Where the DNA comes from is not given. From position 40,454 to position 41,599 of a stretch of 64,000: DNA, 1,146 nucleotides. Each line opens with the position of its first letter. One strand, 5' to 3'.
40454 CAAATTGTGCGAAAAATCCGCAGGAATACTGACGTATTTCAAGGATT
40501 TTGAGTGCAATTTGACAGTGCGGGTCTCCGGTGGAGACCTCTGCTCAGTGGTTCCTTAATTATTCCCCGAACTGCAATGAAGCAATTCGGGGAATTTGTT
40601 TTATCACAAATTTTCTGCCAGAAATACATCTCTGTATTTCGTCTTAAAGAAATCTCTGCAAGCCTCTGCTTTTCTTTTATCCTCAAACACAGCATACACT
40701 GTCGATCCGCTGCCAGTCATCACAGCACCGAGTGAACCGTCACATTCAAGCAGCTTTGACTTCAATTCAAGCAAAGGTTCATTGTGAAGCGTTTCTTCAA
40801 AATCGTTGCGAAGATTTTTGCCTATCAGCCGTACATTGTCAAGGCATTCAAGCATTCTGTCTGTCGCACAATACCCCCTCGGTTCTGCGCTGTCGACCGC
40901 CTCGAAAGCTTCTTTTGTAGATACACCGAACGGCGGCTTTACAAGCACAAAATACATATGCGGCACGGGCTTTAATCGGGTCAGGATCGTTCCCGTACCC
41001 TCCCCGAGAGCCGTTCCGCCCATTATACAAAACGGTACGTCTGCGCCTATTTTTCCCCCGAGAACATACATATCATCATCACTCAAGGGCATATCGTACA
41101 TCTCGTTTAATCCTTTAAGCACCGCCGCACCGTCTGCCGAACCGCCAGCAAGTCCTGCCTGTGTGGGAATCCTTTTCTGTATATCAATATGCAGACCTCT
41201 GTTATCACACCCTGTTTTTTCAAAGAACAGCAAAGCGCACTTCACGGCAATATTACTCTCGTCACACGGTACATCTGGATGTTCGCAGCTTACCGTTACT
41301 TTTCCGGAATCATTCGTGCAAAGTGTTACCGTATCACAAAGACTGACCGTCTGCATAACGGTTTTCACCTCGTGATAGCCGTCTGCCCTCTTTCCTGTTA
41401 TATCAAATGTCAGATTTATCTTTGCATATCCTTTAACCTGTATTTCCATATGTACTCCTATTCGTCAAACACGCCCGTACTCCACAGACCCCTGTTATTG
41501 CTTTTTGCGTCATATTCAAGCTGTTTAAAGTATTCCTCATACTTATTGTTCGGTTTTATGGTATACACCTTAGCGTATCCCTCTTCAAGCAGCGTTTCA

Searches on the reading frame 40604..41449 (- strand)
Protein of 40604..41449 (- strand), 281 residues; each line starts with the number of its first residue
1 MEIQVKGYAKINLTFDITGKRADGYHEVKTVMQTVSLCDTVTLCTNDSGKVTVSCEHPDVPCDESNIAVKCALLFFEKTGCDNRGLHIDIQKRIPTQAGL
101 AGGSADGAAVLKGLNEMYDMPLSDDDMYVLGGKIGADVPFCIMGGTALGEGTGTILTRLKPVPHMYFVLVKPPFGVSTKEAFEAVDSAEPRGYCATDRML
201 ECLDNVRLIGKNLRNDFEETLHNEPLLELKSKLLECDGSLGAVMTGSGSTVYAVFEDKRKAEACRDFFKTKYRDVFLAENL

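Call 12: search_protein_families(library=pfam, proteins=[window:40604-41449:-], max_evalue=0.01)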
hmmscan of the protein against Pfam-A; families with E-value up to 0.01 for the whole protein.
window:40604-41449:- (281 aa): 2 families
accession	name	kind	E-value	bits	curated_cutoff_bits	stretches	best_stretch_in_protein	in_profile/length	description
PF00288.32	GHMP_kinases_N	-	8e-18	64.9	22.3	1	66-145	1-87/87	GHMP kinases N terminal domain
PF08544.19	GHMP_kinases_C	-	1.8e-09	38.3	21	1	205-273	9-84/85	GHMP kinases C terminal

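Call 35: find_encoding_contigs(protein=window:40604-41449:-, flank=3000, max_places=8)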
Protein window:40604-41449:- (281 aa): 17 contigs read that carry it; 8 places shown.
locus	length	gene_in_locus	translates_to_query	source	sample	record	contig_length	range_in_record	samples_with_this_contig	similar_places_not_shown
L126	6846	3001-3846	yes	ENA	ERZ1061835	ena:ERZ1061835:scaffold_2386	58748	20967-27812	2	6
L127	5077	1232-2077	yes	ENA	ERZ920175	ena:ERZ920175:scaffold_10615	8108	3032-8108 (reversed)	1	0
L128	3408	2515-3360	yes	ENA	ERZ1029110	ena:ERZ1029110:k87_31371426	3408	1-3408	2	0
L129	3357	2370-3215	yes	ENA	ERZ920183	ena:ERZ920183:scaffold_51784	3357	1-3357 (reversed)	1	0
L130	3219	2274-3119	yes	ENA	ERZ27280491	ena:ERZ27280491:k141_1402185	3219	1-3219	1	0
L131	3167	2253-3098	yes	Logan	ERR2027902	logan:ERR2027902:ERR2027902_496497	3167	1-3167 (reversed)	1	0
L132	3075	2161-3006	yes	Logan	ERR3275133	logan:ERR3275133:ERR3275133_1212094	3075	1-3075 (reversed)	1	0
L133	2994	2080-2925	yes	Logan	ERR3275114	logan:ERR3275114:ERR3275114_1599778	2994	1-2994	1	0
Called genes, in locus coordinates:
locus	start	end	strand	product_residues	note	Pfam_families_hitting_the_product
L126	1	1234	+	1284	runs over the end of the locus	PF02446:Glyco_hydro_77, PF00343:Phosphorylase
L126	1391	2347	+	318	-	PF01210:NAD_Gly3P_dh_N, PF03807:F420_oxidored (faint), PF07479:NAD_Gly3P_dh_C, PF20618:GPD_NAD_C_bact (weak)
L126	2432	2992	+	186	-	PF00565:SNase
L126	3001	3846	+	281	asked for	PF00288:GHMP_kinases_N, PF08544:GHMP_kinases_C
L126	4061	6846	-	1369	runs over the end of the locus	PF00873:ACR_tran, PF03176:MMPL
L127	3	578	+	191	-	?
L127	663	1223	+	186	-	PF00565:SNase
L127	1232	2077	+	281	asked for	PF00288:GHMP_kinases_N, PF08544:GHMP_kinases_C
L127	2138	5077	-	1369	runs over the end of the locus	PF00873:ACR_tran, PF03176:MMPL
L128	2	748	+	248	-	?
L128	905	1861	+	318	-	PF01210:NAD_Gly3P_dh_N, PF03807:F420_oxidored (faint), PF07479:NAD_Gly3P_dh_C, PF20618:GPD_NAD_C_bact (weak)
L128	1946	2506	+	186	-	PF00565:SNase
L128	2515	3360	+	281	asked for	PF00288:GHMP_kinases_N, PF08544:GHMP_kinases_C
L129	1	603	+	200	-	?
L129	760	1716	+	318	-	PF01210:NAD_Gly3P_dh_N, PF03807:F420_oxidored (faint), PF07479:NAD_Gly3P_dh_C, PF20618:GPD_NAD_C_bact (weak)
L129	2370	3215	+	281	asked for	PF00288:GHMP_kinases_N, PF08544:GHMP_kinases_C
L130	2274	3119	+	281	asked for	PF00288:GHMP_kinases_N, PF08544:GHMP_kinases_C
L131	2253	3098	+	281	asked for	PF00288:GHMP_kinases_N, PF08544:GHMP_kinases_C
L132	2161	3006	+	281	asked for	PF00288:GHMP_kinases_N, PF08544:GHMP_kinases_C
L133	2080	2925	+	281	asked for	PF00288:GHMP_kinases_N, PF08544:GHMP_kinases_C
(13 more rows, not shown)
